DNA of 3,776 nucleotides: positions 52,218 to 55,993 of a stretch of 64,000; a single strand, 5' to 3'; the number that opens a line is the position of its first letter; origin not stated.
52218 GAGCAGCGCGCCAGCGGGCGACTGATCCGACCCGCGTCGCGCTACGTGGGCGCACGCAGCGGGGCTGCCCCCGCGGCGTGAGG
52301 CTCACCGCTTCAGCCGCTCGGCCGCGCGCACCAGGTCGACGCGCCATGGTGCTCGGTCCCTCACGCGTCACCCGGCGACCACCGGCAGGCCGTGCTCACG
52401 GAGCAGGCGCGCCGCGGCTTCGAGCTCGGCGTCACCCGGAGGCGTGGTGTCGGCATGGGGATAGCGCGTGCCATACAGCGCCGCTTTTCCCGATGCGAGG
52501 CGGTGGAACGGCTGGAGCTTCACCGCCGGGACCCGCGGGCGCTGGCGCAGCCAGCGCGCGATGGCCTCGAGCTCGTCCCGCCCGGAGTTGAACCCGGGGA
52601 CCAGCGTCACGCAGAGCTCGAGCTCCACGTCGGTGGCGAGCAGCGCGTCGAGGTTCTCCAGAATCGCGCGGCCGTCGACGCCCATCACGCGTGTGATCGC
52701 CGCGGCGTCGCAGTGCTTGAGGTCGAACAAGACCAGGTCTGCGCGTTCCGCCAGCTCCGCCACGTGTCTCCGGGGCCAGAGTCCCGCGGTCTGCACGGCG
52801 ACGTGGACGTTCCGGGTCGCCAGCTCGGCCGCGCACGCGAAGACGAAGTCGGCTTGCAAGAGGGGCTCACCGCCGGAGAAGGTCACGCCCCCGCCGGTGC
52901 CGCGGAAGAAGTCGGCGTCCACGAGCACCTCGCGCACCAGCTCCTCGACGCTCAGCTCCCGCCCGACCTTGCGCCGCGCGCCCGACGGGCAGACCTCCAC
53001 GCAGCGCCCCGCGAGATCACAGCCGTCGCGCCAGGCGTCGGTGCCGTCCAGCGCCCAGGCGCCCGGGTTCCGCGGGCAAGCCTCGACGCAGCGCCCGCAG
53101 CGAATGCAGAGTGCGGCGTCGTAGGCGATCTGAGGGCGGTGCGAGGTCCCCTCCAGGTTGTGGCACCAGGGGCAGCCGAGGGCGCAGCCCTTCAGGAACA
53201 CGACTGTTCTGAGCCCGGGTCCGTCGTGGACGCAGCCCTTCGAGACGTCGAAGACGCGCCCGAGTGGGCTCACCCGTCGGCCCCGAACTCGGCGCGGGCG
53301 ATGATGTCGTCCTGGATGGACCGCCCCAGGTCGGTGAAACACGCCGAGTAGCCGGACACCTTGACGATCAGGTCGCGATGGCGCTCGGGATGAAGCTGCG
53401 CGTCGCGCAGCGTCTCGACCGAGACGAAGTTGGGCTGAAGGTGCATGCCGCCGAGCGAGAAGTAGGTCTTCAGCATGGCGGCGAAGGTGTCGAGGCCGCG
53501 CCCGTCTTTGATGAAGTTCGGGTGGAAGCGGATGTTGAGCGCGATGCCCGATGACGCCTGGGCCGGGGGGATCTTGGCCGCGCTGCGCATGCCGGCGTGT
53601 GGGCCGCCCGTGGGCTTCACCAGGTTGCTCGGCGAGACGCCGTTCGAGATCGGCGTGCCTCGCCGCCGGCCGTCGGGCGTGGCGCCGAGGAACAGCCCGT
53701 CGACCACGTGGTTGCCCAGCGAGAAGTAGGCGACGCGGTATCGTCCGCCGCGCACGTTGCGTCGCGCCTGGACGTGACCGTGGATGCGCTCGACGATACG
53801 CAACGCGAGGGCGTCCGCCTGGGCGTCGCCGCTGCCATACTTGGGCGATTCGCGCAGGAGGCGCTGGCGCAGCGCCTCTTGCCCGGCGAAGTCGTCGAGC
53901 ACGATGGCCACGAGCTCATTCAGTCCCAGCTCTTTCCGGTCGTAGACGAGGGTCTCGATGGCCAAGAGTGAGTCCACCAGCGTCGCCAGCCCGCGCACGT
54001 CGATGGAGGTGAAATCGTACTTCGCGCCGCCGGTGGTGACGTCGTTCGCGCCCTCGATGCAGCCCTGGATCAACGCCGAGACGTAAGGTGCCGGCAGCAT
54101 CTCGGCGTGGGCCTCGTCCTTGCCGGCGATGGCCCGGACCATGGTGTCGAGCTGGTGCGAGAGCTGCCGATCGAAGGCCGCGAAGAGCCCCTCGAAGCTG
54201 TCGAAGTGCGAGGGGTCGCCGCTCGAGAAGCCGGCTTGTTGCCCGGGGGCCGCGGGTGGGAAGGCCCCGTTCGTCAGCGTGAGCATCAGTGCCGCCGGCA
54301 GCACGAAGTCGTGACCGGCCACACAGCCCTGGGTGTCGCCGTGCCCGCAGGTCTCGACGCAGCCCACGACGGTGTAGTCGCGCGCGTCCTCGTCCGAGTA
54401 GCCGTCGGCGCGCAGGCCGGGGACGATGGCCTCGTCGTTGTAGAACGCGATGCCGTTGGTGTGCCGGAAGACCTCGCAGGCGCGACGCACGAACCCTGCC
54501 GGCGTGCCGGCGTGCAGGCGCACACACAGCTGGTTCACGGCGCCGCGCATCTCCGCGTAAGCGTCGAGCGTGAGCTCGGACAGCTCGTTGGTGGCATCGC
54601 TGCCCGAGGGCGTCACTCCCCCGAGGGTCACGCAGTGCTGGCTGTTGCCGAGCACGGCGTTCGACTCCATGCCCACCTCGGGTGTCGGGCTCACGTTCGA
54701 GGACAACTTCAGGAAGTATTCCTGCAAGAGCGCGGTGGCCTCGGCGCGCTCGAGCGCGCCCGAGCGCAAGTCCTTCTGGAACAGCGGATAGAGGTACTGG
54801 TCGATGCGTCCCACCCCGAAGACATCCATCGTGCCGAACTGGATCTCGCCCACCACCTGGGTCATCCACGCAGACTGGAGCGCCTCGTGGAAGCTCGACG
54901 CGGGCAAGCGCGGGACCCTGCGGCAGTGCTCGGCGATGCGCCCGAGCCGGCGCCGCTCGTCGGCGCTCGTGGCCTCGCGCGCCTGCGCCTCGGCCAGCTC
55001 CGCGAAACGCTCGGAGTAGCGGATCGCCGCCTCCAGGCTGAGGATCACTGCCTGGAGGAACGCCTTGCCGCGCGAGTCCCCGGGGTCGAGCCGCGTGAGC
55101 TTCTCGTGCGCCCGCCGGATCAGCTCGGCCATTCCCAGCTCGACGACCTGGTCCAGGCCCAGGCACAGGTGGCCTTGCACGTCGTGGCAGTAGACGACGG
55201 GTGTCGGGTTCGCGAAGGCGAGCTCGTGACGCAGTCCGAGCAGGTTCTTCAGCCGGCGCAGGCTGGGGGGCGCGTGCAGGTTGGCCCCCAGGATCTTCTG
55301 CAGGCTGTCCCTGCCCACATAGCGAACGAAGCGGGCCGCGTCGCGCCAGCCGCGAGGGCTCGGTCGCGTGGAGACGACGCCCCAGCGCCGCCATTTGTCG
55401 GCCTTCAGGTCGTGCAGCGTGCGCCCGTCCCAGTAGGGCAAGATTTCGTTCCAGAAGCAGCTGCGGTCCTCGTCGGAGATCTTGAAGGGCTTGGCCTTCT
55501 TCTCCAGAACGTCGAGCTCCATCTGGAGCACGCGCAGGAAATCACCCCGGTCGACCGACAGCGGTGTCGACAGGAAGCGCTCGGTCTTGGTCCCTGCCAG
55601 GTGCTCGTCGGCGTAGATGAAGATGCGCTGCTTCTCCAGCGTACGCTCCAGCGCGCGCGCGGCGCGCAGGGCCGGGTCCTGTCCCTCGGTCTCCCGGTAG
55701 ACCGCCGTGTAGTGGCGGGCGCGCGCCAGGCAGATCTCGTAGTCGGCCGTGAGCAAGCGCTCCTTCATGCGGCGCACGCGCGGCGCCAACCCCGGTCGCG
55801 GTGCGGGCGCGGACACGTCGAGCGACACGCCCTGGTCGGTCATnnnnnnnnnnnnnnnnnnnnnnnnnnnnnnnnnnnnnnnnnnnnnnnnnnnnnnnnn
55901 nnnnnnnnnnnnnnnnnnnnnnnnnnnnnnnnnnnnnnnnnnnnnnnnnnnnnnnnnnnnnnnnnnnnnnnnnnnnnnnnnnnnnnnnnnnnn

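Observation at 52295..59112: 47-bp direct repeats bracket a 6.7-kb gene block; the right junction also carries a 17-nt scrap of the citrate synthase gene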

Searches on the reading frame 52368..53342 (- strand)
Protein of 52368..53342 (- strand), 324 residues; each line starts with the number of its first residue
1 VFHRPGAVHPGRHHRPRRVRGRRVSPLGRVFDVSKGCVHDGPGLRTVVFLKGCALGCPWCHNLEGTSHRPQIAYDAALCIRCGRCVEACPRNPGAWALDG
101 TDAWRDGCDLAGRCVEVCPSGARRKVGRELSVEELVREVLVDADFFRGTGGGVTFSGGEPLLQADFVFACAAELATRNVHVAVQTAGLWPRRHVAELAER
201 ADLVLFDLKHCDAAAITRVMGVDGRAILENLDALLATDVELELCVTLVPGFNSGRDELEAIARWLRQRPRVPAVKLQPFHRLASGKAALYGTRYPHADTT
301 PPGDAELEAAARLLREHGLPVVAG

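Call 13: search_protein_families(library=pfam, proteins=[window:52368-53342:-])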
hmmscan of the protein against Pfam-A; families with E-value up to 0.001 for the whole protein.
window:52368-53342:- (324 aa): 9 families
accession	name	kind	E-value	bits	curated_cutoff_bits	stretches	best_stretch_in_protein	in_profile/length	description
PF04055.27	Radical_SAM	-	3.2e-18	66.9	29.5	1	48-265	2-166/166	Radical SAM superfamily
PF13353.11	Fer4_12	-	1.2e-08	35.8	22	0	40-75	2-37/137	4Fe-4S single cluster domain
PF13237.11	Fer4_10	-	3.4e-08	33.7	25.5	1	73-119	3-53/53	4Fe-4S dicluster domain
PF00037.32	Fer4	-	1e-07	31.9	21.1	1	74-92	3-21/24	4Fe-4S binding domain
PF12837.12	Fer4_6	-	1.5e-07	31.5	25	1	72-91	2-21/24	4Fe-4S binding domain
PF12838.12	Fer4_7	-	7.9e-07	29.9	27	0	53-91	8-50/52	4Fe-4S dicluster domain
PF13187.11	Fer4_9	-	4e-06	27.2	27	0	53-92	8-50/52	4Fe-4S dicluster domain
PF12797.12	Fer4_2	-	1.9e-05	24.7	24.5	1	72-90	3-21/22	4Fe-4S binding domain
PF12798.12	Fer4_3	-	0.00092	20.3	27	0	79-91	1-13/15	4Fe-4S binding domain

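Call 59: search_protein_families(library=ncbifam, proteins=[window:52368-53273:-], max_evalue=1e-10)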
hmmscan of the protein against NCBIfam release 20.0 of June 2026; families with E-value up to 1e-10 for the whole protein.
window:52368-53273:- (301 aa): 13 families
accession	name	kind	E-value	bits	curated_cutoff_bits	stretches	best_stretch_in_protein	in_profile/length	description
TIGR02494.1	PFLE_PFLC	subfamily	4.1e-82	275.7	174.35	1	7-294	1-292/293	glycyl-radical enzyme activating protein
NF043069.1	T4HPD_activ_SAM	equivalog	1.1e-69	235.1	425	1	6-299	3-296/299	trans-4-hydroxy-L-proline dehydratase activase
NF048010.1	SfplDhtActHpsHDes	equivalog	4.3e-64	216.2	430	1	5-282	6-289/298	(2S)-3-sulfopropanediol dehydratase activating enzyme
TIGR04003.1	rSAM_BssD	equivalog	1.9e-59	201.4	496.45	1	10-269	6-272/314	[benzylsuccinate synthase]-activating enzyme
NF007483.0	PRK10076.1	equivalog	6.8e-58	196.1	326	2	85-301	76-291/292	[formate-C-acetyltransferase]-activating enzyme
TIGR04395.1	cutC_activ_rSAM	equivalog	7.2e-58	196.3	360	1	5-298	5-304/309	choline TMA-lyase-activating enzyme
NF033717.2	HPDL_rSAM_activ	equivalog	5e-53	180.4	420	1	5-295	4-300/311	4-hydroxyphenylacetate decarboxylase activase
NF033719.1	ind_deCO2_activ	equivalog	5.8e-52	176.9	425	1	5-297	1-299/302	indoleacetate decarboxylase activase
NF048008.1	SfplDhtActHpfHKleb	equivalog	3.8e-49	167.7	500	1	7-272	2-274/308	(2S)-3-sulfopropanediol dehydratase activating enzyme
TIGR02493.1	PFLA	equivalog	1.7e-45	155.2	231.75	1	98-293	37-234/235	pyruvate formate-lyase-activating protein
TIGR04041.1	activase_YjjW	hypoth_equivalog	4.7e-39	134.5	250.2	1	15-259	12-241/276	YjjW family glycine radical enzyme activase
NF008356.0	PRK11145.1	equivalog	4.3e-36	124.4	375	1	102-297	46-243/246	pyruvate formate lyase 1-activating protein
TIGR02495.1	NrdG2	equivalog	1.5e-21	76.6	131.15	1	81-255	22-191/193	anaerobic ribonucleoside-triphosphate reductase activating protein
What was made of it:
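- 52368..53273 (-): Glycyl-radical-enzyme (GRE) activase (radical SAM). Pfam Radical_SAM (call 13); TIGR02494 275.7 bits, above cutoff (call 59).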

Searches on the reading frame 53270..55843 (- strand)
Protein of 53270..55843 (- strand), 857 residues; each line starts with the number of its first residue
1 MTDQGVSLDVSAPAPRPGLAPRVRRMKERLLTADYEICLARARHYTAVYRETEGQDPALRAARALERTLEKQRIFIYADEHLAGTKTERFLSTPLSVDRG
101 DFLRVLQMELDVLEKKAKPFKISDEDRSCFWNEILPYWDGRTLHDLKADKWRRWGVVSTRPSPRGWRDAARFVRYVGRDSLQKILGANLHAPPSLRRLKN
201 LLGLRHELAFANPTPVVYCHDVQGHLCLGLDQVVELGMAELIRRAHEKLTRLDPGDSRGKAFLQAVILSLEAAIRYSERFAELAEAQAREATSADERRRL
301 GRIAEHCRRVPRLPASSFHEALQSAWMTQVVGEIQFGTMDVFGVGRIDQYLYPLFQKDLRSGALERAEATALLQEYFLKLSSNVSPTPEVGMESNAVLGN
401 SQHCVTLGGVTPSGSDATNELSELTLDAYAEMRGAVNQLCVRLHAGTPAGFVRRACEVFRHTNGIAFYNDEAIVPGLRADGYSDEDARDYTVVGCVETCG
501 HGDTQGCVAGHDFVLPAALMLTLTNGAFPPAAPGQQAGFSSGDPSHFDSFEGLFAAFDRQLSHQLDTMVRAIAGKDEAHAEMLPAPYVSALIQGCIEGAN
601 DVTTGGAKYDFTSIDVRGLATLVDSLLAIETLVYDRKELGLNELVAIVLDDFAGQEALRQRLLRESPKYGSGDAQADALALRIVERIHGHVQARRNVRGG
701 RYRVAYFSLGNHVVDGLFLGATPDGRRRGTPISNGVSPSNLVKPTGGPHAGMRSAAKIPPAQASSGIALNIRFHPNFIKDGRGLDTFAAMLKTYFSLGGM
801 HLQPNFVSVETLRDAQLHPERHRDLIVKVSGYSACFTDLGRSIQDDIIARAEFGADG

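Call 13: search_protein_families(library=pfam, proteins=[window:53270-55843:-])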
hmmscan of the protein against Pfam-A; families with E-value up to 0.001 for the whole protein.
window:53270-55843:- (857 aa): 2 families
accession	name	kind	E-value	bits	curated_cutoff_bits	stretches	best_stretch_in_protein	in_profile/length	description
PF02901.20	PFL-like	-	8.5e-145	484.4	24.3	2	223-714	157-645/647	Pyruvate formate lyase-like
PF01228.26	Gly_radical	-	1.7e-22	80.4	22.2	1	734-836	3-105/106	Glycine radical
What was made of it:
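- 53270..55843 (-): Glycyl radical enzyme (GRE), 857 aa, of the PFL2/glycerol-dehydratase type. PFL-like 8.5e-145 plus Gly_radical (call 13).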

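Call 14: find_encoding_contigs(protein=window:53270-55843:-, flank=10000, max_places=10)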
Protein window:53270-55843:- (857 aa): 9 contigs read that carry it; 8 places shown.
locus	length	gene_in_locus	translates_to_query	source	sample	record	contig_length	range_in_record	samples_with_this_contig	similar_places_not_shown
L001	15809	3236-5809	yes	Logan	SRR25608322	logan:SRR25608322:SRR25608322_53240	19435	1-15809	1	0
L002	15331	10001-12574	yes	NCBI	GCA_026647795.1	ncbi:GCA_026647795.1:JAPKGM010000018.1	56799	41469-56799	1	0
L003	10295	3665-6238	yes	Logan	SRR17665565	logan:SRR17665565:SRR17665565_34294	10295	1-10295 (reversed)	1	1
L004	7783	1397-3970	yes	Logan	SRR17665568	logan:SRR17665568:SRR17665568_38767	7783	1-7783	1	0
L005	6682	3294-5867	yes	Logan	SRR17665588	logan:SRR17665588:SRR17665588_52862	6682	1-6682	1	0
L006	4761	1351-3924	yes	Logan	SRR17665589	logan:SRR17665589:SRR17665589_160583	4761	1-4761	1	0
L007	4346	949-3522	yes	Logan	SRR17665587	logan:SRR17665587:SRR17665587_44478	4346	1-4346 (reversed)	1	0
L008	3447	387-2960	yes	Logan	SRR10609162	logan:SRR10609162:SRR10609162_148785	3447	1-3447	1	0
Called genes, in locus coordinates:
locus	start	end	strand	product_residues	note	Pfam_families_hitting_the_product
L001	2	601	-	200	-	?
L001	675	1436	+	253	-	PF00378:ECH_1, PF16113:ECH_2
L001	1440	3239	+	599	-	PF02771:Acyl-CoA_dh_N, PF02770:Acyl-CoA_dh_M, PF00441:Acyl-CoA_dh_1, PF22924:ACOX_C_alpha1 (weak), PF12806:Acyl-CoA_dh_C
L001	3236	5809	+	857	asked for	PF02901:PFL-like, PF01228:Gly_radical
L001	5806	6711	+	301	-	PF13353:Fer4_12 (faint), PF04055:Radical_SAM, PF12797:Fer4_2 (faint), PF12838:Fer4_7 (faint), PF13187:Fer4_9 (faint), PF12837:Fer4_6 (weak), PF13237:Fer4_10 (weak), PF00037:Fer4 (weak)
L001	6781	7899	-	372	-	PF00285:Citrate_synt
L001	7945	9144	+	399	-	PF12728:HTH_17 (faint), PF00285:Citrate_synt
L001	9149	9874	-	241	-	-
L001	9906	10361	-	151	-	-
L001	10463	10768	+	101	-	-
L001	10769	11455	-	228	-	-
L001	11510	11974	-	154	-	PF13453:Zn_ribbon_TFIIB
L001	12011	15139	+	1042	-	PF00595:PDZ, PF13180:PDZ_2 (weak), PF17820:PDZ_6, PF03572:Peptidase_S41, PF07705:CARDB (faint)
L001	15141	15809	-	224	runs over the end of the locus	PF09335:VTT_dom (weak)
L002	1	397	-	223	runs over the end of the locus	-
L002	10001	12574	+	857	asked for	PF02901:PFL-like, PF01228:Gly_radical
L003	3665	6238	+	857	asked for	PF02901:PFL-like, PF01228:Gly_radical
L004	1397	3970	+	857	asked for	PF02901:PFL-like, PF01228:Gly_radical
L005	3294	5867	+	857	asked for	PF02901:PFL-like, PF01228:Gly_radical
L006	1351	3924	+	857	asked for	PF02901:PFL-like, PF01228:Gly_radical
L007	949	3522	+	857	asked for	PF02901:PFL-like, PF01228:Gly_radical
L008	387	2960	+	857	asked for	PF02901:PFL-like, PF01228:Gly_radical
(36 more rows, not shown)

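Call 49: list_cluster_members(proteins=[window:53270-55843:-, window:55840-57639:-, P0001])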
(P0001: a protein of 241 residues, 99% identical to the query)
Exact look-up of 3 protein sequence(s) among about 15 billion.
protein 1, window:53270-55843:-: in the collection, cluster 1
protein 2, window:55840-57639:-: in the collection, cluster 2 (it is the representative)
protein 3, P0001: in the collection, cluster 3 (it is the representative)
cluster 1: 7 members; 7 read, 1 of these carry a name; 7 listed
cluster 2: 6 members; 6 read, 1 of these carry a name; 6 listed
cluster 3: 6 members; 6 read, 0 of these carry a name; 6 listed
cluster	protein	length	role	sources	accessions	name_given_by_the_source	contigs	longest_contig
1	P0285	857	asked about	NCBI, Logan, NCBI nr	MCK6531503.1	MAG: hypothetical protein L6Q84_00920 [Polyangiaceae bacterium] | hypothetical protein [Polyangiaceae bacterium]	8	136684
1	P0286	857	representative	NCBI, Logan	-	-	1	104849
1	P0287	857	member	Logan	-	-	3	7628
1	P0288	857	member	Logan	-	-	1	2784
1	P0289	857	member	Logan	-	-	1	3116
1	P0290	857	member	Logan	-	-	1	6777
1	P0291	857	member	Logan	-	-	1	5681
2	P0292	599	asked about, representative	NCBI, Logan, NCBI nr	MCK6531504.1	MAG: acyl-CoA dehydrogenase [Polyangiaceae bacterium] | acyl-CoA dehydrogenase [Polyangiaceae bacterium]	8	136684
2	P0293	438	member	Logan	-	-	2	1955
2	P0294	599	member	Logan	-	-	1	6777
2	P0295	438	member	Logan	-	-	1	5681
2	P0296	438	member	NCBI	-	-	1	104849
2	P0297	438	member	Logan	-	-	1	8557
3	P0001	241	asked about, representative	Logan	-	-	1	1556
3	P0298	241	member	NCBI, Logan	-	-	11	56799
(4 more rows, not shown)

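Call 58: search_solved_structures(query=window:53270-55843:-, max_evalue=1e-10)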
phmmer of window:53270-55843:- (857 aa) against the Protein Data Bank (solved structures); distinct sequences matched with E-value up to 1e-10: 35.
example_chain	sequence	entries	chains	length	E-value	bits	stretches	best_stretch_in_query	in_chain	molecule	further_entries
5i2a_A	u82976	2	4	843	7.1e-116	391.6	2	214-646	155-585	Diol-dehydratase | Diol dehydratase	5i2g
6vxc_A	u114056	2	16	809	1.1e-114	387.7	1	224-852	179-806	Trans-4-hydroxy-L-proline dehydratase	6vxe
1r8w_A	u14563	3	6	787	1.5e-108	367.4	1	218-852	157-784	glycerol dehydratase | B12-independent glycerol dehydratase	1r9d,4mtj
9f3w_A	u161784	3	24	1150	7.6e-108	365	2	225-851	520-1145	Choline trimethylamine-lyase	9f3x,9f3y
8id0_A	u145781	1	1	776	1.3e-107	364.2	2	222-852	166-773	formate C-acetyltransferase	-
9rco_A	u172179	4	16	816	1.8e-107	363.8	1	223-852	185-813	Glycyl radical protein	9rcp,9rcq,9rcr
8yjo_A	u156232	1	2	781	5.7e-103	348.9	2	222-851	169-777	Probable dehydratase PflD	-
6xs4_A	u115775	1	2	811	9.8e-101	341.5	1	224-852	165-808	Formate C-acetyltransferase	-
8id1_A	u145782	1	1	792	1.1e-100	341.4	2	224-851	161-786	Formate C-acetyltransferase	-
8id7_A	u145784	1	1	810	2.6e-98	333.5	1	224-852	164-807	Probable dehydratase YbiW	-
8yjn_A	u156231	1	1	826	2.7e-98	333.4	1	224-852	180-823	Probable dehydratase YbiW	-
2f3o_A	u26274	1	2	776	1.4e-97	331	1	243-850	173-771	pyruvate formate-lyase 2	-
6lon_B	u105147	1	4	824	5.5e-96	325.8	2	234-853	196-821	PFL2/glycerol dehydratase family glycyl radical enzyme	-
5a0u_A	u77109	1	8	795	7.2e-96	325.4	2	225-851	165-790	CHOLINE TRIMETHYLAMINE LYASE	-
5a0z_A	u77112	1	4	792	1.1e-95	324.8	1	225-851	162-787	CHOLINE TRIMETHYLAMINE LYASE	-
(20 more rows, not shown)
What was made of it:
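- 53270..55843 (-): Best PDB matches are diol dehydratase 5i2a and HypD 6vxc (call 58).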

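Call 59: search_protein_families(library=ncbifam, proteins=[window:53270-55843:-], max_evalue=1e-10)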
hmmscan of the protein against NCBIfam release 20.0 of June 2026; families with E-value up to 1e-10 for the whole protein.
window:53270-55843:- (857 aa): 10 families
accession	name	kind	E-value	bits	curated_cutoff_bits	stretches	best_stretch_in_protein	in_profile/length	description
TIGR01774.1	PFL2-3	subfamily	3.1e-159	531.7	678.2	2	223-852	155-783/786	formate C-acetyltransferase/glycerol dehydratase family glycyl radical enzyme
NF043068.1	glycl_HYPD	equivalog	1.5e-139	466.4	1100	1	229-852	158-781/784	trans-4-hydroxy-L-proline dehydratase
NF048011.1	SfplDhtHpsGDes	equivalog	3.1e-133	445.9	1000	2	231-853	191-819/821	(2S)-3-sulfopropanediol dehydratase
NF048009.1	SfplDhtHpfGKleb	equivalog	1.6e-127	426.8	1000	1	218-853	177-822/824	(2S)-3-sulfopropanediol dehydratase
NF007437.0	PRK09983.1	equivalog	5.9e-123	411.5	1109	2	222-852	153-762/765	formate C-acetyltransferase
TIGR04394.1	choline_CutC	equivalog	5.2e-113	379.1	1050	2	224-851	158-784/789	choline trimethylamine-lyase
NF033718.1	indole_decarb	equivalog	2.7e-86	290.5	1100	1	223-854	214-867/868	indoleacetate decarboxylase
NF033715.1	glycyl_HPDL_Lrg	equivalog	7e-62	209.4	1150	2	256-656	266-682/901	4-hydroxyphenylacetate decarboxylase large subunit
TIGR01255.1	pyr_form_ly_1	equivalog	8.4e-25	87.3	994.2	1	665-851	547-739/744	formate C-acetyltransferase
NF038360.1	rad_fix_GrcA3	exception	2.2e-15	56.5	158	1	784-851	6-73/78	autonomous glycyl radical cofactor GrcA3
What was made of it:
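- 53270..55843 (-): It scores below every NCBIfam equivalog cutoff (call 59).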
